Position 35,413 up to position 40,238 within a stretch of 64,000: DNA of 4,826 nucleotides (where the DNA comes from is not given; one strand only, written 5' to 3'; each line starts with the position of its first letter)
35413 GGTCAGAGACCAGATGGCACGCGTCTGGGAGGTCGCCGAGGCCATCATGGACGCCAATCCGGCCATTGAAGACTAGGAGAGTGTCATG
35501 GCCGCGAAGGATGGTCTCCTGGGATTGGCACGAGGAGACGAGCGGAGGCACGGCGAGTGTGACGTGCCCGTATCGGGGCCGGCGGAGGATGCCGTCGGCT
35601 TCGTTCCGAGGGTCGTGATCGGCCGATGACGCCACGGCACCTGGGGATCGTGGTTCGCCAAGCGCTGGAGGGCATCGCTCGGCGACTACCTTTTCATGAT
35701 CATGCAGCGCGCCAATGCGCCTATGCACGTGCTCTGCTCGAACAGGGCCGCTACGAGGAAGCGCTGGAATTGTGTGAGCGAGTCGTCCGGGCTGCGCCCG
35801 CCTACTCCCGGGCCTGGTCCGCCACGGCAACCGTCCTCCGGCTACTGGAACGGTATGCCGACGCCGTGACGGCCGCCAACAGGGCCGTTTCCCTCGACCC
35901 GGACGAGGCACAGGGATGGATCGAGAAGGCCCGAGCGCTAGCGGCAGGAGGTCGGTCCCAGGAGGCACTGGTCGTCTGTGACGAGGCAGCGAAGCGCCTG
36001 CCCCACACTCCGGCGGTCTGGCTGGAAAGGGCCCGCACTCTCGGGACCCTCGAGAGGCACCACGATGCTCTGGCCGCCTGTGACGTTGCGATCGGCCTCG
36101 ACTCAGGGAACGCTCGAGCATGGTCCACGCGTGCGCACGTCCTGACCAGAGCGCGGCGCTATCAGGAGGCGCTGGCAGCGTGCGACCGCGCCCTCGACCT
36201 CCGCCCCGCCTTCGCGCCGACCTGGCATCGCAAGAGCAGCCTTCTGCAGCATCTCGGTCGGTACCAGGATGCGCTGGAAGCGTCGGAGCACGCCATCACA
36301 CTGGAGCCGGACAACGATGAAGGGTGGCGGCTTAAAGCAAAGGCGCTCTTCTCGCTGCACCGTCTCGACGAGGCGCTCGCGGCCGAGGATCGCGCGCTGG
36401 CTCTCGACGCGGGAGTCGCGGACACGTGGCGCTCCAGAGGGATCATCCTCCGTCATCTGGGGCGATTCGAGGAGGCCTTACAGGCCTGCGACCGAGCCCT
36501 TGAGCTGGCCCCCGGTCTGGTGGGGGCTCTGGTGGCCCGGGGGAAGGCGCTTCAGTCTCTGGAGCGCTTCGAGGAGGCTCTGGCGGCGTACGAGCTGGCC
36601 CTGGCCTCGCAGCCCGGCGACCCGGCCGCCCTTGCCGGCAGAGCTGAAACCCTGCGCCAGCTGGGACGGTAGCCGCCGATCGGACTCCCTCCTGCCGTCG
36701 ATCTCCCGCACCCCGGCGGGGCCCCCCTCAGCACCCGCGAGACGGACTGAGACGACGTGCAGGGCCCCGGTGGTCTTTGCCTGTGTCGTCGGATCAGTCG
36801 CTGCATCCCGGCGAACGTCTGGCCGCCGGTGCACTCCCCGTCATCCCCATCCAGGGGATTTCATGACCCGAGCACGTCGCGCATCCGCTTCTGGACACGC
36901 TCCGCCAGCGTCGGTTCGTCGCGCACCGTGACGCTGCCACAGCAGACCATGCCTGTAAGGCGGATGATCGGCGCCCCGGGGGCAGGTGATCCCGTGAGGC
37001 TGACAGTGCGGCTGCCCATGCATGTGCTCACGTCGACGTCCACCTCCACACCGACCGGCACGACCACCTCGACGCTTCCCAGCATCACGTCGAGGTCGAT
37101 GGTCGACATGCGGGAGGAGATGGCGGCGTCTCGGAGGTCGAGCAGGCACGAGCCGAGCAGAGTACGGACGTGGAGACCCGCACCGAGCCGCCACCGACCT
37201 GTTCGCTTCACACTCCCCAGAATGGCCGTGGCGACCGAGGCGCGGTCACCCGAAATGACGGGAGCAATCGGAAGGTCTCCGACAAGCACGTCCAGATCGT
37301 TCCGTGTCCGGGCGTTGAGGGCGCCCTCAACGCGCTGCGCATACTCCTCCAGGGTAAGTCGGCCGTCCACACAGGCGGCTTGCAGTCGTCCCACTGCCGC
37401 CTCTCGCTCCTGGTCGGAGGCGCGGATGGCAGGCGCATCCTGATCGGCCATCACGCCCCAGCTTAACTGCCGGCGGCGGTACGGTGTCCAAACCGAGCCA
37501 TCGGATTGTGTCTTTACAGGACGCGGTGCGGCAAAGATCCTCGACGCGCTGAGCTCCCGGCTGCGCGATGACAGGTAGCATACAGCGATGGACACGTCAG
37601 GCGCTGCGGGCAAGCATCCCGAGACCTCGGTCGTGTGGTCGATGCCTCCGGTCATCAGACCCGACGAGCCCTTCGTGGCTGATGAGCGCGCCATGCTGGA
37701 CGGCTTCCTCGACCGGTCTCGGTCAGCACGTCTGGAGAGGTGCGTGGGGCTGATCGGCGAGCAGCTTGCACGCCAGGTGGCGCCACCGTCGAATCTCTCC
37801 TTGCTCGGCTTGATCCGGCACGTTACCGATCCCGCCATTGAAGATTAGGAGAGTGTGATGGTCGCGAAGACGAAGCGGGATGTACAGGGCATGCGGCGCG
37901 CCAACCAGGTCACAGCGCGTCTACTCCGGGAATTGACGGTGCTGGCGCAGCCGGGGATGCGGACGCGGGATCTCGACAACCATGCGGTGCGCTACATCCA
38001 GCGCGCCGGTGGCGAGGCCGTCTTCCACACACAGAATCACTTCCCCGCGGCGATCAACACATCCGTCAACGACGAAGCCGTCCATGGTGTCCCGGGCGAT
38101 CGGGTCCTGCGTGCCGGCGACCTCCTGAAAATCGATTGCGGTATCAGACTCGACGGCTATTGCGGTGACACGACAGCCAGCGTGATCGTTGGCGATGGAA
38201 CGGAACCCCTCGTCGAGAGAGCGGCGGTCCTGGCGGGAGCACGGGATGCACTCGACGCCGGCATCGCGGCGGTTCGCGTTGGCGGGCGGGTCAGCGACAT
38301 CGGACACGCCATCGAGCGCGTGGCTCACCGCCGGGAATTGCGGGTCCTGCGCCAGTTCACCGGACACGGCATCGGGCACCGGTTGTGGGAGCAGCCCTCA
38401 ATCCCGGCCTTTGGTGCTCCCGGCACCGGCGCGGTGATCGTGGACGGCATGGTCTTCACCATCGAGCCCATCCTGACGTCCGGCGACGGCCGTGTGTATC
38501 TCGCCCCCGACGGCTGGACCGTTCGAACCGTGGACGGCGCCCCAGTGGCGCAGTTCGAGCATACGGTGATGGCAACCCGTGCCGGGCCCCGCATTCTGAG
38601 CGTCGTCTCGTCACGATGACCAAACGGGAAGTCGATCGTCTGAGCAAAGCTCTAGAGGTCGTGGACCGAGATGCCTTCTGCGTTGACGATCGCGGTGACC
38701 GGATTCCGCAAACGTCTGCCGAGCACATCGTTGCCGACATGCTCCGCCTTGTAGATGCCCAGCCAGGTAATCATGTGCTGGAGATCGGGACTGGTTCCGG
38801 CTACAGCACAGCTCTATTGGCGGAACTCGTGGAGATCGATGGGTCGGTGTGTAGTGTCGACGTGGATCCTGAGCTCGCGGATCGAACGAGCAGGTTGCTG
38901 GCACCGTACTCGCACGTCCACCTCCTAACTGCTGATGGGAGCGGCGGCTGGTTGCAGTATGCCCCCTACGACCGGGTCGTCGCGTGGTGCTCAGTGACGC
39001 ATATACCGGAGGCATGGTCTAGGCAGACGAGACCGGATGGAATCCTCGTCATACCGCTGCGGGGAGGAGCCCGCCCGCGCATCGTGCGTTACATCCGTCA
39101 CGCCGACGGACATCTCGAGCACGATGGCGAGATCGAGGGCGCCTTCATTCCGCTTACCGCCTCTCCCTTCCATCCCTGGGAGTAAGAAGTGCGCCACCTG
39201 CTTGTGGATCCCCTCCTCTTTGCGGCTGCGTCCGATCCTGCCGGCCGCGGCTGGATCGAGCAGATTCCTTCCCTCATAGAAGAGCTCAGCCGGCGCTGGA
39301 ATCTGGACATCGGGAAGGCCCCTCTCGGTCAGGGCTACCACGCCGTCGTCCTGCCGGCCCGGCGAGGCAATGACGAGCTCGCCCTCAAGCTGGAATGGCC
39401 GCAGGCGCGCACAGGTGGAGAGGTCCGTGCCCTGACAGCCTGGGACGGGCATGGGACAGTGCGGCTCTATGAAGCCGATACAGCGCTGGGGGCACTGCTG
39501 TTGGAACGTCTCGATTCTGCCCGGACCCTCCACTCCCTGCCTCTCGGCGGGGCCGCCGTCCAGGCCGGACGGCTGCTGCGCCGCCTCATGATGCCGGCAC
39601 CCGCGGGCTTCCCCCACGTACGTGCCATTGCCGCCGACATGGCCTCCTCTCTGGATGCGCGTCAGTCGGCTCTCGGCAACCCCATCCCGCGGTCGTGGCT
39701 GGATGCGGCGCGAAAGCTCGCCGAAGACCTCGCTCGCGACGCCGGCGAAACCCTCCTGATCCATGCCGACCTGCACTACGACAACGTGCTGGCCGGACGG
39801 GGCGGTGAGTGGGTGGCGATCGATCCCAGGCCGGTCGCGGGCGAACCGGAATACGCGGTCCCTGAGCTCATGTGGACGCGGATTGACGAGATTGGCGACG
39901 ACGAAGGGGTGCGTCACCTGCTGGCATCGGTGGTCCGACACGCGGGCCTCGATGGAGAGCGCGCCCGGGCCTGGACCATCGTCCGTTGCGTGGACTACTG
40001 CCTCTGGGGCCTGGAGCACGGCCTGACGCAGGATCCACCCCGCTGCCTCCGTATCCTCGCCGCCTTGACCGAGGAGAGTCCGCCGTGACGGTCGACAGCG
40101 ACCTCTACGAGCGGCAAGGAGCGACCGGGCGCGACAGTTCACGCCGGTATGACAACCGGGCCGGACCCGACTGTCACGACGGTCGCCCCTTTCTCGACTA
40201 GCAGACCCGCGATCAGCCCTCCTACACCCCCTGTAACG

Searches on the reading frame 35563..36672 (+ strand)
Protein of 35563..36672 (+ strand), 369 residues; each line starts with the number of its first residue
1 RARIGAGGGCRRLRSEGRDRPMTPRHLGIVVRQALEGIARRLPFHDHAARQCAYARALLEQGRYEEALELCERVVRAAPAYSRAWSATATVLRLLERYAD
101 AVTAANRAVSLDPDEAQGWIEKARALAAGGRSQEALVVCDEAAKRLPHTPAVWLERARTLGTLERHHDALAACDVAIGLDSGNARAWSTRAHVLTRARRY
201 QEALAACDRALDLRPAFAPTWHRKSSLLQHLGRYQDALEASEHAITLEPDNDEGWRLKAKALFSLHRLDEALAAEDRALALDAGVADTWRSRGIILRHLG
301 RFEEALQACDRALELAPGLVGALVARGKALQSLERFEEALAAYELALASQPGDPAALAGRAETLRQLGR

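Call 64: search_protein_families(library=pfam, proteins=[window:35563-36672:+], max_evalue=0.001)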
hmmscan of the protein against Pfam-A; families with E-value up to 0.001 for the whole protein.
window:35563-36672:+ (369 aa): 23 families
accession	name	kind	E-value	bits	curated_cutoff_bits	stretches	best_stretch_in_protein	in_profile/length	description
PF00515.34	TPR_1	-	1.2e-44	148.8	27.8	2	286-317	1-32/34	Tetratricopeptide repeat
PF07719.23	TPR_2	-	1.2e-42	141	27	3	286-318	1-33/34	Tetratricopeptide repeat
PF13431.12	TPR_17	-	8.5e-35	116.6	24.4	0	206-239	1-34/34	Tetratricopeptide repeat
PF13432.12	TPR_16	-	5.2e-32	110.3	32.7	7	55-115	4-64/65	Tetratricopeptide repeat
PF13181.12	TPR_8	-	1.6e-31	106.2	25.7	1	218-251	1-34/34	Tetratricopeptide repeat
PF13428.12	TPR_14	-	1.4e-30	103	23.5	4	53-89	6-42/44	Tetratricopeptide repeat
PF14559.12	TPR_19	-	1.4e-26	93.1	25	4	49-89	26-66/68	Tetratricopeptide repeat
PF13371.12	TPR_9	-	1.8e-21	76.4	35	3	263-318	6-61/73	Tetratricopeptide repeat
PF13424.12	TPR_12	-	1.2e-20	73.8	30.1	3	285-348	2-73/77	Tetratricopeptide repeat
PF13414.12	TPR_11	-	4.3e-17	62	26.8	0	295-332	3-40/42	TPR repeat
PF12895.13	ANAPC3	-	7.8e-17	61.8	27.2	2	198-274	3-78/82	Anaphase-promoting complex, cyclosome, subunit 3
PF13176.12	TPR_7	-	1.6e-12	46.9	27.9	0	55-78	6-29/36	Tetratricopeptide repeat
PF23914.1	TPR_CcmH_CycH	-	5.8e-11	42.9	42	0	112-214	46-151/158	Cytochrome c-type biogenesis protein H TPR domain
PF01239.28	PPTA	-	9.7e-11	41.2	29.5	0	167-196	2-31/32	Protein prenyltransferase alpha subunit repeat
PF13374.12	TPR_10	-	1.6e-09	37.9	27.5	0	55-76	9-30/42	Tetratricopeptide repeat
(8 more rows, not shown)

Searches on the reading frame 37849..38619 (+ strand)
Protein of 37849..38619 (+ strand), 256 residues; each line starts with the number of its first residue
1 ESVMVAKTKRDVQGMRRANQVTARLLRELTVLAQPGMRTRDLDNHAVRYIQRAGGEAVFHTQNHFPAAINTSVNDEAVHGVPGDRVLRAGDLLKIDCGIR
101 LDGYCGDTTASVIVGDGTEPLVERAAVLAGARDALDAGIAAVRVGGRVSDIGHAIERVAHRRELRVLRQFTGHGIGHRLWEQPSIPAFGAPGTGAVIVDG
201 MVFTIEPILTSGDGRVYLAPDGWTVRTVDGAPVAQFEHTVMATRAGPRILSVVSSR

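Call 64: search_protein_families(library=pfam, proteins=[window:37849-38619:+], max_evalue=0.001)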
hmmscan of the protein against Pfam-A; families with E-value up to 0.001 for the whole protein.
window:37849-38619:+ (256 aa): 1 family
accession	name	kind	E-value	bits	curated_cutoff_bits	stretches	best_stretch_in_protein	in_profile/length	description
PF00557.29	Peptidase_M24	-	4e-44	151.3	23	1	14-243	2-207/208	Metallopeptidase family M24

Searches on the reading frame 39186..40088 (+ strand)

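Call 102: search_protein_families(library=pfam, proteins=[window:39186-40088:+], max_evalue=0.001)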
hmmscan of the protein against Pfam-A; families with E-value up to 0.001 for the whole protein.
window:39186-40088:+ (300 aa): 2 families
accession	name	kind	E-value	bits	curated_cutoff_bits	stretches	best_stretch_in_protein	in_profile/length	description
PF04655.20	APH_6_hur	-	1.2e-24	87.5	27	1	54-279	17-252/252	Aminoglycoside/hydroxyurea antibiotic resistance kinase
PF01636.29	APH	-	9.4e-06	26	23.2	1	97-209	66-188/239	Phosphotransferase enzyme family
